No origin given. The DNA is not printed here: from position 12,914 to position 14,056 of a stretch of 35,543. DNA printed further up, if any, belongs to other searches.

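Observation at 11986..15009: Glycosyltransferase pair inserted in the capsid module next to a Ser/Thr/Asn-rich virion protein: virion glycosylation hypothesis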

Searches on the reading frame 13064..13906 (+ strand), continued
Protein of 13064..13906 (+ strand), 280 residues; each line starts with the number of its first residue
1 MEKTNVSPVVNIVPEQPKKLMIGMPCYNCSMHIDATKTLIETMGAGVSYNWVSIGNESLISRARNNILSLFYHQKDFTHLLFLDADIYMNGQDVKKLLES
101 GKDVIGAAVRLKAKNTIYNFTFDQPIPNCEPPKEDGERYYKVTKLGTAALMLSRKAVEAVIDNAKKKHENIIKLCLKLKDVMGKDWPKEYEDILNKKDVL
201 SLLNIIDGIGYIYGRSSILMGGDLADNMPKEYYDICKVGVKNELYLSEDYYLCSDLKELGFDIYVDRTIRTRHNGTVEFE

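Call 76: get_annotated_region(hit=H20, flank=6000)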
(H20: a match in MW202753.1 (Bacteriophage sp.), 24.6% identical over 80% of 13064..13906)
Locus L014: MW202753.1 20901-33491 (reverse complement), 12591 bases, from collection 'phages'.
description: Bacteriophage sp. isolate ctz7E20, complete genome.
organism: Bacteriophage sp. (NCBI taxid 38018)
taxonomy: Viruses
host: -; source: Manatee Spring; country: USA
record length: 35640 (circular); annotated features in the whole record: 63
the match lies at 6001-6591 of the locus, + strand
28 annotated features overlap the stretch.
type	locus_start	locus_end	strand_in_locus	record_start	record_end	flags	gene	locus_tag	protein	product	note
CDS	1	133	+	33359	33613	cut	-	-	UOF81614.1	hypothetical protein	-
CDS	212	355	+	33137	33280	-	-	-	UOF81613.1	hypothetical protein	-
CDS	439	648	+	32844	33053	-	-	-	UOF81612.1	hypothetical protein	-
CDS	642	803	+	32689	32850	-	-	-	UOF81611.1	hypothetical protein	-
CDS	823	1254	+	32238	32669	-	-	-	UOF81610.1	hypothetical protein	-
CDS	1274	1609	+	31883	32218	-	-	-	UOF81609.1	hypothetical protein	-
CDS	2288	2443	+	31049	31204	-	-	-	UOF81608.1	hypothetical protein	-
CDS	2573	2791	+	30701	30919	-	-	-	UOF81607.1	hypothetical protein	-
CDS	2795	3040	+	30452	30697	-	-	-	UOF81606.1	coiled-coil domain-containing protein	-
CDS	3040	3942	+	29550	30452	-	-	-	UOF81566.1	exonuclease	-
CDS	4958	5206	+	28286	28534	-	-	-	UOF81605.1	hypothetical protein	-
CDS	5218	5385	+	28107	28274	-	-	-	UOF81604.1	hypothetical protein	-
CDS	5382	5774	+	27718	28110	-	-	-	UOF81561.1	endodeoxyribonuclease ruS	-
CDS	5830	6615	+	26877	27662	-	-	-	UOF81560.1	dpG-synthase-like protein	-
CDS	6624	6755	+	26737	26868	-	-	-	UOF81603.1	RNA polymerase sigma factor cnrH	-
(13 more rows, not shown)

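Call 82: search_protein_families(library=pfam, proteins=[L007:9595-10329:+], max_evalue=0.01)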
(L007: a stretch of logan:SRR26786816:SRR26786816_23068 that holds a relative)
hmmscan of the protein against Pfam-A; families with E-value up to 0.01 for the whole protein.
L007:9595-10329:+ (244 aa): 0 families
